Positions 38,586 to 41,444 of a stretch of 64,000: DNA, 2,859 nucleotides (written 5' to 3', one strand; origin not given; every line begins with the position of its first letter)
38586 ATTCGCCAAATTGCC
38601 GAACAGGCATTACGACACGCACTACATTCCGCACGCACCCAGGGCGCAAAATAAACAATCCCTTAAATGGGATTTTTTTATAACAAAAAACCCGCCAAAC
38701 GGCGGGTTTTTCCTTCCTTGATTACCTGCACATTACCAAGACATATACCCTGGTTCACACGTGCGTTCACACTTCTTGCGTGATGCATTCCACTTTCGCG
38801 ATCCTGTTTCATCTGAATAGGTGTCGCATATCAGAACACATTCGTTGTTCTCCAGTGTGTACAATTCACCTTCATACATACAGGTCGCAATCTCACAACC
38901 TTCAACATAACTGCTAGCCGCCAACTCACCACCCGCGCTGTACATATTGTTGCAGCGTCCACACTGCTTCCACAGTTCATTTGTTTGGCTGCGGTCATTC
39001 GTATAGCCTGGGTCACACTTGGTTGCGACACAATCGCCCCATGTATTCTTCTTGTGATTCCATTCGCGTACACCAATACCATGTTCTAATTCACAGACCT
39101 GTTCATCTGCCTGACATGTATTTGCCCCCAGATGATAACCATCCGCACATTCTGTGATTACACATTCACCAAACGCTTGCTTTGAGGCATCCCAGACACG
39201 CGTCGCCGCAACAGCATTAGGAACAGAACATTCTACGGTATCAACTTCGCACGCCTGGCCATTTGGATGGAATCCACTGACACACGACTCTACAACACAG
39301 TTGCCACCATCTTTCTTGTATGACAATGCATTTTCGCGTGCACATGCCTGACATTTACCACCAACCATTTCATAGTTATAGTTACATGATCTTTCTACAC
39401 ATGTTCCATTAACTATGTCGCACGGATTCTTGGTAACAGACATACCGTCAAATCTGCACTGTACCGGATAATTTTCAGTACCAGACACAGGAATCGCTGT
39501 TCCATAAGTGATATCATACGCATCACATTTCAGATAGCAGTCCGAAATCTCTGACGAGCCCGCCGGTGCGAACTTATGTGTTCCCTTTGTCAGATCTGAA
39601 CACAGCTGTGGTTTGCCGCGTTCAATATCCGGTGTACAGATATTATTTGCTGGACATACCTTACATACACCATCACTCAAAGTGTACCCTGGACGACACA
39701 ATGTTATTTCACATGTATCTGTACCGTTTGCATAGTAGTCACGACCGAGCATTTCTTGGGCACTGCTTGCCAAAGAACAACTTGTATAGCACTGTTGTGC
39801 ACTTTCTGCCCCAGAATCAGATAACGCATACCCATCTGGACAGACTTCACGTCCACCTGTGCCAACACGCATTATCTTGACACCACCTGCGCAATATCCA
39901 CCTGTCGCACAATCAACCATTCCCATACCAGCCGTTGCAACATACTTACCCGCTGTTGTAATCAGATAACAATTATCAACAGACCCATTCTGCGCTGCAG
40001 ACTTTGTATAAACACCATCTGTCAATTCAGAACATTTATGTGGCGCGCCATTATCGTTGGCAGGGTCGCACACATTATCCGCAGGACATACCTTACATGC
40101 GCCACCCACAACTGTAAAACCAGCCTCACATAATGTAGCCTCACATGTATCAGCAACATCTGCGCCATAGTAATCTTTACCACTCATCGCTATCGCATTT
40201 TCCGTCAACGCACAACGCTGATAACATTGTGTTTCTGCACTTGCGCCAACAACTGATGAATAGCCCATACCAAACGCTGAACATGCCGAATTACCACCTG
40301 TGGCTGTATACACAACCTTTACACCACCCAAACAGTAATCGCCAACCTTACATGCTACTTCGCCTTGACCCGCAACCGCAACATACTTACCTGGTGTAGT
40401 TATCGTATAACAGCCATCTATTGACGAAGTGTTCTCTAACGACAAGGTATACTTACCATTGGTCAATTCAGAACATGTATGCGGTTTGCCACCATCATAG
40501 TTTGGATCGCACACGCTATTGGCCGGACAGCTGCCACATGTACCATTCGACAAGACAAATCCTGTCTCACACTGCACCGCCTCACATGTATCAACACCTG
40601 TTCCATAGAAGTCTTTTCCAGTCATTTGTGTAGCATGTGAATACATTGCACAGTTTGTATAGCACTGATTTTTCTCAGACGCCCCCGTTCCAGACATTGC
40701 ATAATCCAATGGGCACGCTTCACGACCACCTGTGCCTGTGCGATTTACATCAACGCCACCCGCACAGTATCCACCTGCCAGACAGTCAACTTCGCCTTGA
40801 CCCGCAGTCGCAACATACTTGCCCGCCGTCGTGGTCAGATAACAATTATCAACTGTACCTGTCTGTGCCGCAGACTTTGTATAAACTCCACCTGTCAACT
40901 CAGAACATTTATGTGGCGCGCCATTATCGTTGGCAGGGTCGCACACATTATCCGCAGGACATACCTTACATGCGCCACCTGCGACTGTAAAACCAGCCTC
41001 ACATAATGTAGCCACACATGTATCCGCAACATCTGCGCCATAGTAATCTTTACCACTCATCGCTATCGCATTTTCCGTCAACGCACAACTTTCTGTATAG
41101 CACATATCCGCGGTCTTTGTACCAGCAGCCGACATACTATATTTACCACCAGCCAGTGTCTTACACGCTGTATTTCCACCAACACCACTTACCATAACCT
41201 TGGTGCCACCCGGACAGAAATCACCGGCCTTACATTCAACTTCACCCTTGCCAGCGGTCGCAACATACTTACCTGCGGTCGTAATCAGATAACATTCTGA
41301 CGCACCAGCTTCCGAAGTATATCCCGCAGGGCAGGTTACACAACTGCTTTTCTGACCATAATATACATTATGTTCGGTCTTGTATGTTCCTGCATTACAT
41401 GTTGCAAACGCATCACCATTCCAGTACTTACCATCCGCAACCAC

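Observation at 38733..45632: Giant 2299-aa secreted protein combining Flg_new (Listeria-Bacteroides) repeats with eukaryote-like Cys-rich modules; recent internal duplications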

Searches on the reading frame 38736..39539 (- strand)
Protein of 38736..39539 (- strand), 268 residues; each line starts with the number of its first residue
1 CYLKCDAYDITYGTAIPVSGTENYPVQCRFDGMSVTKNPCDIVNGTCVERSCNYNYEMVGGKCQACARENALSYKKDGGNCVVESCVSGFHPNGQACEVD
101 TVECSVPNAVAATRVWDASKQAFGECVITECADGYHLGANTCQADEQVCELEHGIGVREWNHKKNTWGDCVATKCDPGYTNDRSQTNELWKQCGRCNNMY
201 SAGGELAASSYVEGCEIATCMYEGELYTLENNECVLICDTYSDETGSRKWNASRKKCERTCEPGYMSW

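Call 18: search_protein_families(library=pfam, proteins=[window:38736-39539:-], max_evalue=10)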
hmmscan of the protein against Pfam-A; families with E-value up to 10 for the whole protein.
seq(268 aa): 2 families
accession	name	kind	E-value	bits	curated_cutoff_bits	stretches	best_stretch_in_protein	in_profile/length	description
PF11508.13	DUF3218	-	0.049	13.6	25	1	171-209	19-57/213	Protein of unknown function (DUF3218)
PF21671.2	CPL1-like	-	2.1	9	27.4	2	123-140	38-55/60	Protein CPL1-like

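Call 27: search_solved_structures(query=A1, max_evalue=10, show_alignments=2)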
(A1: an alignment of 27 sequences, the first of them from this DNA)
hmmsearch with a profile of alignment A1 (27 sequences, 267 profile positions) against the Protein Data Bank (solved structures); distinct sequences matched with E-value up to 10: 0.

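Call 32: predict_structure(alignment_id=A1)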
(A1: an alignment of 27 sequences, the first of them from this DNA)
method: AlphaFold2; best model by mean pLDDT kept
length: 266 residues; sequences in the alignment: 27
mean_pLDDT: 92.3   pTM: 0.61
mean pLDDT of the five models: 92.3, 91.2, 90.6, 89.8, 89.6
residues with pLDDT >= 90: 209; 70-90: 56; 50-70: 1; < 50: 0
segments of 3 or more residues with pLDDT < 50: none
pLDDT, mean of each block of 10 residues (from residue 1): 91 93 90 91 89 89 94 89 96 96 96 95 96 95 96 96 95 95 93 91 88 93 91 89 90 90 82
secondary structure, 60 per line:
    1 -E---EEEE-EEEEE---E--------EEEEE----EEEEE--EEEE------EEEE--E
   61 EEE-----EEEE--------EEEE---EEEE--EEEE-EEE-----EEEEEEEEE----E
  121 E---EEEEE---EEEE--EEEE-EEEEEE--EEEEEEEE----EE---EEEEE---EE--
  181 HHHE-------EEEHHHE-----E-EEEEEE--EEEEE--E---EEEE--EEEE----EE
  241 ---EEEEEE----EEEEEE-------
elements in order: E6-9 E11-15 E28-32 E37-41 E44-47 E54-57 E60-63 E69-72 E81-84 E88-91 E94-97 E99-101 E107-115 E125-129 E133-136 E139-142 E144-149 E152-159 E169-173 E192-194 E206-211 E214-218 E225-228 E231-234 E244-249 E254-259

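Call 44: find_related_loci(query=A1, collection=genome_contigs, flank=4000)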
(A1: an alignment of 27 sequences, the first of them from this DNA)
Query A1 (266 aa) in genome_contigs; peptide patterns used: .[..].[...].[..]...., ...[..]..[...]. (x = any residue, [..] = any of these).
178 stretches matched a pattern; 162 encode a relative of the query (tblastn E <= 1e-3); the best 80 are kept; 80 distinct loci.
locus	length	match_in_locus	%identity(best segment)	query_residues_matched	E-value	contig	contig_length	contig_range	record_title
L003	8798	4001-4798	96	1-266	1e-180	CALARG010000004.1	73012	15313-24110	MAG TPA_asm: uncultured Alphaproteobacteria bacterium isolate SRR6425825_bin.15_CONCOCT_v1.1_MAG genome assembly, contig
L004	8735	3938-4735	80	1-266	2e-151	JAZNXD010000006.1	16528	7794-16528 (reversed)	MAG: Candidatus Enterousia sp. isolate T1900044780_TS20190246.MAGScoT_cleanbin_000045 SGB_2551_k141_4181587, whole genom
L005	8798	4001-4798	82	1-266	1e-150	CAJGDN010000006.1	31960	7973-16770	MAG: uncultured Alphaproteobacteria bacterium isolate MAG63 genome assembly, contig: k141_2182906_length_31960_cov_9.696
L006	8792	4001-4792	80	3-266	4e-148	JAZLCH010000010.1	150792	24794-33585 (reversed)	MAG: Candidatus Enterousia sp. isolate T1900045051_TC20190044.MAGScoT_cleanbin_000024 SGB_4527_k141_5043767, whole genom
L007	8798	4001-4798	77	1-266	4e-147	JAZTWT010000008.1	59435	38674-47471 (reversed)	MAG: Candidatus Enterousia sp. isolate T1900045332_YK20190021.MAGScoT_cleanbin_000044 SGB_6541_k141_1344265, whole genom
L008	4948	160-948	76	3-266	2e-137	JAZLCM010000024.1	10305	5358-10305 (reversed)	MAG: Candidatus Enterousia sp. isolate T1900045049_TC20190042.MAGScoT_cleanbin_000031 SGB_4517_k141_2568324, whole genom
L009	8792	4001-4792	73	2-266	3e-135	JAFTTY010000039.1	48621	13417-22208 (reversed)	MAG: Alphaproteobacteria bacterium isolate RGIG4147 Roe_deer_Colon-1__c820886, whole genome shotgun sequence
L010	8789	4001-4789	74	3-266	1e-134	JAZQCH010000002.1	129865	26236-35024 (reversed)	MAG: Candidatus Enterousia sp. isolate T1900044638_TS20190104.MAGScoT_cleanbin_000052 SGB_1211_k141_46608, whole genome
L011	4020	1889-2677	72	3-266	4e-137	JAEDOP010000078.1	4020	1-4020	MAG: Alphaproteobacteria bacterium isolate MAG321 NODE_20670_length_4020_cov_4.465069, whole genome shotgun sequence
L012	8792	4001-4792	72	2-266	3e-133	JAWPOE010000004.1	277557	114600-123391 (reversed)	MAG: Alphaproteobacteria bacterium isolate KA0040-166 k141_717157, whole genome shotgun sequence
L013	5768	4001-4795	70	1-266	6e-131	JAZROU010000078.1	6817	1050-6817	MAG: Candidatus Enterousia sp. isolate T1900045388_YK20190078.MAGScoT_cleanbin_000020 SGB_6918_k141_1794702, whole genom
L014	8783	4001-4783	71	3-266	6e-130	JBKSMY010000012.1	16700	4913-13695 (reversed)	MAG: Alphaproteobacteria bacterium isolate KS320-82 k141_2681878, whole genome shotgun sequence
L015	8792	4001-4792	75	2-266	1e-138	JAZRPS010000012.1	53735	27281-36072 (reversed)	MAG: Candidatus Enterousia sp. isolate T1900045373_YK20190063.MAGScoT_cleanbin_000025 SGB_6863_k141_2050824, whole genom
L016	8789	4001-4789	70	3-266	8e-127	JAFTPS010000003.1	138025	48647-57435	MAG: Alphaproteobacteria bacterium isolate RGIG4037 Roe_deer_Cecum-5__c1035, whole genome shotgun sequence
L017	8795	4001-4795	67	1-266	2e-125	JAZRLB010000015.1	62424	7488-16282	MAG: Candidatus Enterousia sp. isolate T1900045443_YK20190134.MAGScoT_cleanbin_000013 SGB_7129_k141_3742979, whole genom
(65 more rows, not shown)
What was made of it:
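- On Enterousia-type 'CTD' giant proteins (unnamed family defined here): 162 loci in GTDB representative genomes (call 44).
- Enterousia, Alphaproteobacteria or Rickettsiales (call 44). Gut habitat (call 44).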

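Call 85: search_protein_representatives(alignment_id=A1)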
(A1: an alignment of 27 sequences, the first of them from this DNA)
Query: 27 sequences, 267 profile positions. Proteins with E-value up to 0.001 (for the whole library): 760; up to 1e-10: 457; up to 1e-30: 281. The best 150 are listed.
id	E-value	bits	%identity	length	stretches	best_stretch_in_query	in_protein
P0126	4.1e-145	498.7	-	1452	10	74-180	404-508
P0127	1.4e-127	441.2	-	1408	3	1-267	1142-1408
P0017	3.4e-125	433.4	-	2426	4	1-267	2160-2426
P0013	4.1e-125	433.1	-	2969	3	1-267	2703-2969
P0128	4.8e-125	432.9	-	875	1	1-267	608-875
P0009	1.4e-124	431.4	-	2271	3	1-267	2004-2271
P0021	2.5e-124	430.6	-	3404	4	1-267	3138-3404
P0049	4.3e-124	429.8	-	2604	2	1-267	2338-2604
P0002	9.1e-124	428.7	-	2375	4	1-267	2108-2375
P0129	1.6e-123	427.9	-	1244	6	1-267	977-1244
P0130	7.0e-121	419.2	-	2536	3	1-267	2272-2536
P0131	1.7e-120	418.0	-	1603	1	1-267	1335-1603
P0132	4.1e-120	416.7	-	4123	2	1-267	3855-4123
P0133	6.0e-120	416.2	-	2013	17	45-180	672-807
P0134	7.5e-120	415.9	-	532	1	1-267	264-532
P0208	9.5e-95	333.6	-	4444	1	1-267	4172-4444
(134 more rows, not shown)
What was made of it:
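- On Enterousia-type 'CTD' giant proteins (unnamed family defined here): 281 clusters at E<=1e-30 (call 85).
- CTD profile hits in the representative library: 281 clusters at E<=1e-30, on proteins up to 4444 aa (call 85).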

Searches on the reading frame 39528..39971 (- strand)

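Call 18: search_protein_families(library=pfam, proteins=[window:39528-39971:-], max_evalue=10)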
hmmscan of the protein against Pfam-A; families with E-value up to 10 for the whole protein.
seq(148 aa): 2 families
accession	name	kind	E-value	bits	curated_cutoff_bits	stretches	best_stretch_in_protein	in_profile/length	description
PF12662.13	cEGF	-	0.00034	20.8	26.6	2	92-103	6-19/24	Complement Clr-like EGF-like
PF23091.2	TNFR_ELAPOR1_6th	-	0.54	10.7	33.2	1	92-111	2-22/41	ELAPOR1-like, TNF receptor-like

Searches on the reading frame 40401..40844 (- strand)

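Call 18: search_protein_families(library=pfam, proteins=[window:40401-40844:-], max_evalue=10)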
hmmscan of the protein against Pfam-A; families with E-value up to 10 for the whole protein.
seq(148 aa): 1 family
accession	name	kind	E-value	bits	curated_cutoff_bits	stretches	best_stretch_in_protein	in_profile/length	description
PF24634.1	DUF7631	-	0.3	12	27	1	20-32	8-20/50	Domain of unknown function (DUF7631)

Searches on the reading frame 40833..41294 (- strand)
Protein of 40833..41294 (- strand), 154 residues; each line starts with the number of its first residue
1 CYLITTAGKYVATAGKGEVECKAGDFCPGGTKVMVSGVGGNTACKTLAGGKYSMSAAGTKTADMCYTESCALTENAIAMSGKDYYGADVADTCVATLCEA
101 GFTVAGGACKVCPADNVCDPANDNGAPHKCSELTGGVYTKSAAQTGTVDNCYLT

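Call 18: search_protein_families(library=pfam, proteins=[window:40833-41294:-], max_evalue=10)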
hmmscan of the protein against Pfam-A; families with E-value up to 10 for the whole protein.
seq(154 aa): 0 families

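Call 43: search_solved_structures(query=A2, max_evalue=10, show_alignments=3)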
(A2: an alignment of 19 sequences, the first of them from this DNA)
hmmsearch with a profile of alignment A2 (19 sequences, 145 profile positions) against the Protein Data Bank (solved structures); distinct sequences matched with E-value up to 10: 10.
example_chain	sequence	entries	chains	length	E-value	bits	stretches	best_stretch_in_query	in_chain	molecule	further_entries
7xzb_A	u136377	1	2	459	0.053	17.1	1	62-119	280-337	Fucoidan lyase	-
7xz9_A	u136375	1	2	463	0.057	17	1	63-119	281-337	Fucoidan lyase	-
7xza_A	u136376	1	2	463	0.058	17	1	63-119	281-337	Fucoidan lyase FdlA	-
7xzd_A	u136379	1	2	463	0.068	16.8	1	63-119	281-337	Fucoidan lyase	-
7xz8_A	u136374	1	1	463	0.069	16.7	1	63-119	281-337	Fucoidan lyase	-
7xz7_A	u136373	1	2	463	0.069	16.7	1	63-119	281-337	Fucoidan lyase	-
7xzf_A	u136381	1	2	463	0.069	16.7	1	63-119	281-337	Fucoidan lyase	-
7xze_A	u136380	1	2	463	0.07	16.7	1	63-119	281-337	Fucoidan lyase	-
7xzc_A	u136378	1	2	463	0.078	16.6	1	63-119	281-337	Fucoidan lyase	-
8ilk_A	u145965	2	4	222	1.5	12.3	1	101-143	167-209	Green FLUORESCENT PROTEIN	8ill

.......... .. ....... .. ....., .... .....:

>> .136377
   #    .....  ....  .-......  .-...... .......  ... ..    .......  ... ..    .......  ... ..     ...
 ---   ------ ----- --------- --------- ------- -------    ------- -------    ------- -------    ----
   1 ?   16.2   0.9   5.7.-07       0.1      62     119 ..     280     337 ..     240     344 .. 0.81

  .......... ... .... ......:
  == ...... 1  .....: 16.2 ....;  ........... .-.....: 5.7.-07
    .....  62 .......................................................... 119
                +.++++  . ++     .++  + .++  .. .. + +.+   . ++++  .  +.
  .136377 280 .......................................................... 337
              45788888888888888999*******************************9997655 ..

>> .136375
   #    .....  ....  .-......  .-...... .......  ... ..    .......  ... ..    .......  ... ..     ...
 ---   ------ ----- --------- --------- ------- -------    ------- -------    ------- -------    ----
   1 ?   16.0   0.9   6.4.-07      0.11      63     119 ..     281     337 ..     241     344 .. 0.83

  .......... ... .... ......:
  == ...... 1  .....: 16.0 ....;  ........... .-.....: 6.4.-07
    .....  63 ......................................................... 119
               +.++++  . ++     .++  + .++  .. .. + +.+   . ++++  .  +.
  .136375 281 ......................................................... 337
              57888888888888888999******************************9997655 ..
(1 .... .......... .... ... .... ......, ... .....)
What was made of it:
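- Tried and rejected: For the unit there were only chance-level hits (fucoidan lyase, E 0.05) (calls 27, 43).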

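Call 51: predict_structure(alignment_id=A2)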
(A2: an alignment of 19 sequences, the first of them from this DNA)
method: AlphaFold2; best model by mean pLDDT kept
length: 152 residues; sequences in the alignment: 19
mean_pLDDT: 96.5   pTM: 0.75
mean pLDDT of the five models: 96.5, 96.2, 95.1, 73.4, 57.6
residues with pLDDT >= 90: 151; 70-90: 1; 50-70: 0; < 50: 0
segments of 3 or more residues with pLDDT < 50: none
pLDDT, mean of each block of 10 residues (from residue 1): 97 97 98 97 96 97 96 96 94 97 97 98 96 96 97 96
secondary structure, 60 per line:
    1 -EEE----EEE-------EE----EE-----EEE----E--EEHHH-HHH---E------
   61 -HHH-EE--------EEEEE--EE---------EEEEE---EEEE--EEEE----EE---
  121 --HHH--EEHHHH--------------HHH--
elements in order: E2-4 E9-11 E32-34 E76-80 E94-98 E102-105 E108-111 H130-133
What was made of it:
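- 39540..41294 (-): Tandem array of four ~146-aa Cys-rich units: u1 40845-41294, u2 40413-40844, u3 39972-40412, u4 39540-39971. The model of u1 has pLDDT 96.5 (call 51).
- On Ephrin-receptor CRD / TNFR-type cysteine-rich fold: The model has pLDDT 96.5 (call 51).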

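Call 70: fold_search(model_id=the predicted structure, library=pdb)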
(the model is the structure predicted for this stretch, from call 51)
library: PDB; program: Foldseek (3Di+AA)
matches with E <= 10: 46; with E <= 0.001: 0
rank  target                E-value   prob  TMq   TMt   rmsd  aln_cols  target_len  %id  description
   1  4kgq_D                2.3e-01  0.35  0.34  0.33   7.8       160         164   14  Crystal structure of a human light loop mutant in complex with dcr3 (released 2013-07-10)
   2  8trt_D                3.7e-01  0.87  0.33  0.39   4.2        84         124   15  Structure of the EphA2 CRD bound to FabS1CE_C1, monoclinic form (released 2023-11-22)
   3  3k51_B                5.2e-01  0.18  0.30  0.29   8.0       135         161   15  Crystal Structure of DcR3-TL1A complex (released 2010-10-13)
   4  8trt_E                5.9e-01  0.75  0.29  0.35   4.2        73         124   16  Structure of the EphA2 CRD bound to FabS1CE_C1, monoclinic form (released 2023-11-22)
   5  4j6g_D                6.2e-01  0.28  0.35  0.34   7.7       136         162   14  CRYSTAL STRUCTURE OF LIGHT AND DcR3 COMPLEX (released 2013-03-13)
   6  4kgg_C                6.5e-01  0.20  0.29  0.27   7.3       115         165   13  Crystal structure of light mutant2 and dcr3 complex (released 2013-08-07)
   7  4j6g_C                6.9e-01  0.21  0.34  0.33   7.5       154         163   15  CRYSTAL STRUCTURE OF LIGHT AND DcR3 COMPLEX (released 2013-03-13)
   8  8tv5_C                7.3e-01  0.66  0.29  0.17   4.3        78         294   15  Structure of the EphA2 LBDCRD bound to FabS1CE_L1 in a 2:1 (EphA2 to Fab) ratio (released 2024-09-11)
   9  3fl7                  7.3e-01  0.41  0.29  0.11  10.5       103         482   14  Crystal structure of the human ephrin A2 ectodomain (released 2009-01-27)
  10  8trs_D                7.7e-01  0.66  0.29  0.33   4.2        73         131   15  Structure of the EphA2 CRD bound to FabS1CE_C1, trigonal form (released 2023-11-22)
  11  3qo4                  9.1e-01  0.18  0.31  0.30   8.1       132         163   14  The Crystal Structure of Death Receptor 6 (released 2011-05-18)
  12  4yn0_A                9.7e-01  0.13  0.29  0.28   7.8       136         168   16  Crystal structure of APP E2 domain in complex with DR6 CRD domain (released 2015-04-15)
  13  2x10                  1.1e+00  0.18  0.30  0.11  11.0       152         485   13  Crystal structure of the complete EphA2 ectodomain (released 2010-03-16)
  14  4e4d_R                1.1e+00  0.15  0.31  0.34   8.1       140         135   16  Crystal structure of mouse RANKL-OPG complex (released 2012-10-24)
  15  8tv5_F                1.2e+00  0.33  0.31  0.17   7.6       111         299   12  Structure of the EphA2 LBDCRD bound to FabS1CE_L1 in a 2:1 (EphA2 to Fab) ratio (released 2024-09-11)
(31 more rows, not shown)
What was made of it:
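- On Ephrin-receptor CRD / TNFR-type cysteine-rich fold: The best Foldseek hit has E 0.23, and the probability reaches at most 0.87 (call 70).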
